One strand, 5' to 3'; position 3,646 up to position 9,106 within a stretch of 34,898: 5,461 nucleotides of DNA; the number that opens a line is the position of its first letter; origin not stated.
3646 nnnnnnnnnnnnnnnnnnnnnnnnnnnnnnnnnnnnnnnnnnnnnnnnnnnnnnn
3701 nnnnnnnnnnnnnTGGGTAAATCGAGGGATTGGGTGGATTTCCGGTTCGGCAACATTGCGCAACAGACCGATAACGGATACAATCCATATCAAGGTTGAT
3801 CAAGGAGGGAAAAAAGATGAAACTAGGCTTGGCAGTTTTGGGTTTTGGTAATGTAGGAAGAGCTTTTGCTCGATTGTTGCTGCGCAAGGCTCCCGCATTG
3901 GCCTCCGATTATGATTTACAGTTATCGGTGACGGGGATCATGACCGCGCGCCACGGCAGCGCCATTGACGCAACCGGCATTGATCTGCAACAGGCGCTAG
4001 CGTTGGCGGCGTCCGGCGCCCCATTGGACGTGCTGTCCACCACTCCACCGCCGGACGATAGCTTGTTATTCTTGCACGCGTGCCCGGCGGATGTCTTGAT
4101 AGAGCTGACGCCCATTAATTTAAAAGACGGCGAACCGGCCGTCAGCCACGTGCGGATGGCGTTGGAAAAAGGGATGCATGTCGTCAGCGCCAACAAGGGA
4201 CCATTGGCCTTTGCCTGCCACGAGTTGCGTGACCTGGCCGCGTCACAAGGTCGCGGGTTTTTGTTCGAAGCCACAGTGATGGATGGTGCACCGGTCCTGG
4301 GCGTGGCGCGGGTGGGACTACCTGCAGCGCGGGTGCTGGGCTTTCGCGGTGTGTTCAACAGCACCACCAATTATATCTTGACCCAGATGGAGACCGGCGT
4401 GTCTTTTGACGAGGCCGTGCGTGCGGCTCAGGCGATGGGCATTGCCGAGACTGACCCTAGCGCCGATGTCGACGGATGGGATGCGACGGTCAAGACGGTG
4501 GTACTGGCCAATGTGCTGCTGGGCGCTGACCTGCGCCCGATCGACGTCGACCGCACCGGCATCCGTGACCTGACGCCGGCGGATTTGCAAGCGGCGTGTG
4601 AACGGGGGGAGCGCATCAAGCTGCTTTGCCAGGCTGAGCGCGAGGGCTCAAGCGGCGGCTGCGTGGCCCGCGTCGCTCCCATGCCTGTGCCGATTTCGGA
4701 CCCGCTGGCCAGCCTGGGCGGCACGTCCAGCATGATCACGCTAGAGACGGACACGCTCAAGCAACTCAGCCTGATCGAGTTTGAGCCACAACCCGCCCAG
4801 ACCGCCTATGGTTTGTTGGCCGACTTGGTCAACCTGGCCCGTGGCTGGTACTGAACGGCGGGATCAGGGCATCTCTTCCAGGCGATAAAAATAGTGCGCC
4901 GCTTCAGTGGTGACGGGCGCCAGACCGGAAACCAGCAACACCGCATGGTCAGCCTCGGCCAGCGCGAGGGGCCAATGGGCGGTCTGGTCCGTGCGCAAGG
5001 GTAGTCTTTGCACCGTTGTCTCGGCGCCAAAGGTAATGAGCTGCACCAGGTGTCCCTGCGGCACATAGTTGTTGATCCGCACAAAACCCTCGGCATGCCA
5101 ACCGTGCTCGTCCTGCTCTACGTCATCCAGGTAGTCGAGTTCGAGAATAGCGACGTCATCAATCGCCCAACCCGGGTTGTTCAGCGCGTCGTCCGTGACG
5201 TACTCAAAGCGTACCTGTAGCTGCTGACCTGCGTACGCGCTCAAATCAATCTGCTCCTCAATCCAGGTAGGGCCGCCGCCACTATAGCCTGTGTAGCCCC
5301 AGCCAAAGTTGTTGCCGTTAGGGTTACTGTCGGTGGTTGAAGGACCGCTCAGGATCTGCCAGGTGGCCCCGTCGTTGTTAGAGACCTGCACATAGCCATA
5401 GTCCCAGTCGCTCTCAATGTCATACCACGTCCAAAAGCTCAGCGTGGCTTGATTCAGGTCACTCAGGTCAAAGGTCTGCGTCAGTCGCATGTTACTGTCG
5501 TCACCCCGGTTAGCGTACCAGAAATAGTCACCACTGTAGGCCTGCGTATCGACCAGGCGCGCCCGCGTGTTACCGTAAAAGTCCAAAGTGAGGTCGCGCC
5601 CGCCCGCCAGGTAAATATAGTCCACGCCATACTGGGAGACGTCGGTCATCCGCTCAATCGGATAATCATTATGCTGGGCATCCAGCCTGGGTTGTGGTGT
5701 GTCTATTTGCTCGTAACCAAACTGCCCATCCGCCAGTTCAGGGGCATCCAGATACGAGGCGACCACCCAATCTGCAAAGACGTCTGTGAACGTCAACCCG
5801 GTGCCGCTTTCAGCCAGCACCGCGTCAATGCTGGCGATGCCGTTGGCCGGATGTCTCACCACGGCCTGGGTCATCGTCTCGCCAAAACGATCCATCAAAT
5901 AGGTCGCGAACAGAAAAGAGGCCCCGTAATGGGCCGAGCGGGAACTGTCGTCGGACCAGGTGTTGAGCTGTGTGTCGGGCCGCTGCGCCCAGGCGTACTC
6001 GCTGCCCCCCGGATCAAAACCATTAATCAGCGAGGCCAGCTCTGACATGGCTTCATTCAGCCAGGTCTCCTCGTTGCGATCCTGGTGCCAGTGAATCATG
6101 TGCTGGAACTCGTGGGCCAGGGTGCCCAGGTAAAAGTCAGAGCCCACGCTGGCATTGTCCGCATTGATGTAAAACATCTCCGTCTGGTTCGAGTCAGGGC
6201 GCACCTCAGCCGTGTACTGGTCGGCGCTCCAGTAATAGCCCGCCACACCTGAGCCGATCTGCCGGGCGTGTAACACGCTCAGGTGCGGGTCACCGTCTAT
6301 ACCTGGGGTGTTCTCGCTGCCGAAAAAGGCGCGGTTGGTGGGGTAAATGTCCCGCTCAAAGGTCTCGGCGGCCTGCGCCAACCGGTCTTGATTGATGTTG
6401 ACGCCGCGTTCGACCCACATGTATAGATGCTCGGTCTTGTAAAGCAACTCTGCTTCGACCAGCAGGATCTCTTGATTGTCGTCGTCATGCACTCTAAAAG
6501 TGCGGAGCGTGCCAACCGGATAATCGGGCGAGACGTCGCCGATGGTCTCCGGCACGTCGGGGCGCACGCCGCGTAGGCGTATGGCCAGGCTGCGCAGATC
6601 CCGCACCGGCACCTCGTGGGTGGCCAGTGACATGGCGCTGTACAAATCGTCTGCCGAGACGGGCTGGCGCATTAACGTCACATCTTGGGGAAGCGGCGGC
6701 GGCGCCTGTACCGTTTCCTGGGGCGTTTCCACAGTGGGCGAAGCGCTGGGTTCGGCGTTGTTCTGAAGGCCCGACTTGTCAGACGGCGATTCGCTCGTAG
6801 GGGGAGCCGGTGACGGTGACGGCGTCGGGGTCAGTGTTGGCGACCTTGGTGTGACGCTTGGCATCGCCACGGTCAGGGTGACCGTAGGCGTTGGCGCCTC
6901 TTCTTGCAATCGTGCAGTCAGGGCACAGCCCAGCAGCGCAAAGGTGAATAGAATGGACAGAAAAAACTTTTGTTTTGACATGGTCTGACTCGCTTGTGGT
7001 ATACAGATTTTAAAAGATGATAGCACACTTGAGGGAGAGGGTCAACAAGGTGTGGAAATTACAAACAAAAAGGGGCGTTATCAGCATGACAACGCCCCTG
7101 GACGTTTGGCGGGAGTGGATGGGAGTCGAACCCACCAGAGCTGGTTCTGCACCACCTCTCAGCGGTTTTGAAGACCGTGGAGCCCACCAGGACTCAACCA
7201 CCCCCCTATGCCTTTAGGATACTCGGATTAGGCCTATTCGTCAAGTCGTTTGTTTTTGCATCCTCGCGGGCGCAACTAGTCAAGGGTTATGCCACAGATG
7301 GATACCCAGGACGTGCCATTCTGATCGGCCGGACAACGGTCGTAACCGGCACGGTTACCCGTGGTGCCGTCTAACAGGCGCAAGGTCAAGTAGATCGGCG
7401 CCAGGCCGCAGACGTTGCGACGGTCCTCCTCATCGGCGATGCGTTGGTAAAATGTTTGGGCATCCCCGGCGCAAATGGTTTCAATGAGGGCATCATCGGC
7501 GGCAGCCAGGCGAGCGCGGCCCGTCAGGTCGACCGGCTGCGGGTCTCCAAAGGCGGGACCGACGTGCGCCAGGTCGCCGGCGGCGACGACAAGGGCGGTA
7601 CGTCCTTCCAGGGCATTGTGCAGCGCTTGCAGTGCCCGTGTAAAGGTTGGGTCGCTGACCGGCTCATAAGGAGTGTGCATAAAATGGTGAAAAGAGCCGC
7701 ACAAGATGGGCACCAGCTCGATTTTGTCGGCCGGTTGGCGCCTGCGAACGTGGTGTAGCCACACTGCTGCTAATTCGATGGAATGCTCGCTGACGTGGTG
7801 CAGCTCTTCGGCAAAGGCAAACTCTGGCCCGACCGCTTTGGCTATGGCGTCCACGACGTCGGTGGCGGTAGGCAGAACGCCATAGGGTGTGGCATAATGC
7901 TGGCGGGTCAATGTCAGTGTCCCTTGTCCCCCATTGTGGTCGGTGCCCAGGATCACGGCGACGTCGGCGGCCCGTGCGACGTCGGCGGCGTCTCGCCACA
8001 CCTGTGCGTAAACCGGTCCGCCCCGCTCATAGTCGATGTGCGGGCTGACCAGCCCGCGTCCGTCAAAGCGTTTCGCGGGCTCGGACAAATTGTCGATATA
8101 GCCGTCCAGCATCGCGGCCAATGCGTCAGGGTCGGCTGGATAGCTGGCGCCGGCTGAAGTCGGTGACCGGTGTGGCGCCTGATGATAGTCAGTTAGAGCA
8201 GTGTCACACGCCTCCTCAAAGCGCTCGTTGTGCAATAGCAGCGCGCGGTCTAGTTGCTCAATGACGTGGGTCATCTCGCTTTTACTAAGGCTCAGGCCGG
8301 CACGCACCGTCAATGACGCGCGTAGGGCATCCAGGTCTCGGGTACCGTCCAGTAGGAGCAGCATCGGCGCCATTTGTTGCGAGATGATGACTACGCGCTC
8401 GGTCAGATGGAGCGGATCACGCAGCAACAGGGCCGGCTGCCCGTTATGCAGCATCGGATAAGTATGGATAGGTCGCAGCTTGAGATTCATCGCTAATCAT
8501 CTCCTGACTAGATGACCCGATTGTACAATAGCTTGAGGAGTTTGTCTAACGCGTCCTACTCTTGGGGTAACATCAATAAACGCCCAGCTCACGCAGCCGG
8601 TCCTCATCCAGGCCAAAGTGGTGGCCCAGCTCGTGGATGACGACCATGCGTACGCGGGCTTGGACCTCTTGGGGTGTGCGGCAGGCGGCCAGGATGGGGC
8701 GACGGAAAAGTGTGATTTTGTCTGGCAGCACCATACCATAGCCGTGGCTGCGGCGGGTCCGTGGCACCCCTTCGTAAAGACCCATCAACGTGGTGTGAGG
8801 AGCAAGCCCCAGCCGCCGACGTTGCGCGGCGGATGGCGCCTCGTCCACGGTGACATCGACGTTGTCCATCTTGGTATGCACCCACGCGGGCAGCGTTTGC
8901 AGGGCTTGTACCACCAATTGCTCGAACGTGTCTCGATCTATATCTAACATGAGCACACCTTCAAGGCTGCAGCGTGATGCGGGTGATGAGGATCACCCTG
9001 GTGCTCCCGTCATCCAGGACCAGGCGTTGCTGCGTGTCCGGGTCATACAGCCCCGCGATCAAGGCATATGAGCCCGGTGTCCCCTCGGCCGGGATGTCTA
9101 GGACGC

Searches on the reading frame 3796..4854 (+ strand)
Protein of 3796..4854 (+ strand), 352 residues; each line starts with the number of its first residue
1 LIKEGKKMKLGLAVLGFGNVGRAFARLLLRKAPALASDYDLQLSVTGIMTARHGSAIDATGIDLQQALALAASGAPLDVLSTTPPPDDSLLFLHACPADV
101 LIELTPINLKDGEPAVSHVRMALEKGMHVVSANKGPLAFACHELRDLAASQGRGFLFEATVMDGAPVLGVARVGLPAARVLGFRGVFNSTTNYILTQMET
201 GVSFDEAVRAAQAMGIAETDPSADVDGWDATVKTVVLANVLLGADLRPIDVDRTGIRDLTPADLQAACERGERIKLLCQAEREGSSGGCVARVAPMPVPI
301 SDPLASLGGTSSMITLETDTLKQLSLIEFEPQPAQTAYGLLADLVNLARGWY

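Call 29: search_protein_families(library=pfam, proteins=[window:3796-4854:+], max_evalue=0.0001)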
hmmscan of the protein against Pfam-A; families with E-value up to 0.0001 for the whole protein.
window:3796-4854:+ (352 aa): 2 families
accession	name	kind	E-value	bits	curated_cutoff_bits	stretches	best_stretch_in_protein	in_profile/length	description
PF00742.24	Homoserine_dh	-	1.3e-47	162.3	22.9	1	166-345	1-173/173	Homoserine dehydrogenase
PF03447.22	NAD_binding_3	-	6.7e-08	33.7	24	1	16-158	1-116/116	Homoserine dehydrogenase, NAD binding domain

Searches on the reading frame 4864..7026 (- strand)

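Call 29: search_protein_families(library=pfam, proteins=[window:4864-7026:-], max_evalue=0.0001)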
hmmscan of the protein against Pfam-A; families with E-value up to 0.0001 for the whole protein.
window:4864-7026:- (720 aa): 1 family
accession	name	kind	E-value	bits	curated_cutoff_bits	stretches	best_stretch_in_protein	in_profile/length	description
PF20773.4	InhA-like_MAM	-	2.8e-31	109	26.9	1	496-650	34-188/191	Immune inhibitor A-like, MAM domain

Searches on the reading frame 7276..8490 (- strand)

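Call 3: search_protein_families(library=pfam, proteins=[window:7276-8490:-], max_evalue=0.1)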
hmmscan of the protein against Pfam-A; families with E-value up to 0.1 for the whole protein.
window:7276-8490:- (404 aa): 1 family
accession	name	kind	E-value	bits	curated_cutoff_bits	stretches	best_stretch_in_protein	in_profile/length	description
PF01875.22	Memo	-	5.4e-33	114.8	27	1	110-374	2-237/269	Memo-like protein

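Call 4: search_protein_families(library=ncbifam, proteins=[window:7276-8490:-], max_evalue=0.1)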
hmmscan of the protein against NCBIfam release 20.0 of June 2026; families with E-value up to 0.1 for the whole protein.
window:7276-8490:- (404 aa): 2 families
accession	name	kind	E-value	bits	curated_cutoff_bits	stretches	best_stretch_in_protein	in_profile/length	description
TIGR04336.1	AmmeMemoSam_B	hypoth_equivalog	6.2e-28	97.8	26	1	108-375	1-238/270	AmmeMemoRadiSam system protein B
NF001987.0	PRK00782.1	equivalog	2.5e-23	82.7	295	1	108-371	3-229/267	MEMO1 family protein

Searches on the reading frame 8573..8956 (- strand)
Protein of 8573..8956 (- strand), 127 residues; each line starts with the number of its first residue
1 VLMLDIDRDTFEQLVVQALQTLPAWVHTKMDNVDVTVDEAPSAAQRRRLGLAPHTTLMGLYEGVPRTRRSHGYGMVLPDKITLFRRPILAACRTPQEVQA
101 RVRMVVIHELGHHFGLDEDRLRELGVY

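Call 3: search_protein_families(library=pfam, proteins=[window:8573-8956:-], max_evalue=0.1)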
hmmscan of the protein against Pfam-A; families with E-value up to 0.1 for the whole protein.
window:8573-8956:- (127 aa): 4 families
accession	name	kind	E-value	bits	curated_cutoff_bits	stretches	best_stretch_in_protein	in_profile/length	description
PF06262.17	Zincin_1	-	4.3e-32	110.4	22.4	1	30-125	1-96/97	Zincin-like metallopeptidase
PF16313.11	DUF4953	-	0.046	13.4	24.2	1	97-117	8-28/316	Met-zincin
PF00413.30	Peptidase_M10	-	0.052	13.9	24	1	97-117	103-123/159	Matrixin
PF13582.12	Reprolysin_3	-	0.06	14.3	22.4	1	100-117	107-121/123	Metallo-peptidase family M12B Reprolysin-like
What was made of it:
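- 8573..8956 (-): Zincin_1 gene immediately downstream of C. Probably co-transcribed, but not a conserved partner of these GT-C genes. PF06262 E 4e-32 (call 3).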

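Call 4: search_protein_families(library=ncbifam, proteins=[window:8573-8956:-], max_evalue=0.1)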
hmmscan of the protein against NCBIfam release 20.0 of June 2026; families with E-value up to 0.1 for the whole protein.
window:8573-8956:- (127 aa): 1 family
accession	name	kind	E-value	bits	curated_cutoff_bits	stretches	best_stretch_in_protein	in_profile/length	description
NF033823.0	archmetzin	subfamily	0.02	14.9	145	1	95-117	115-137/170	archaemetzincin family Zn-dependent metalloprotease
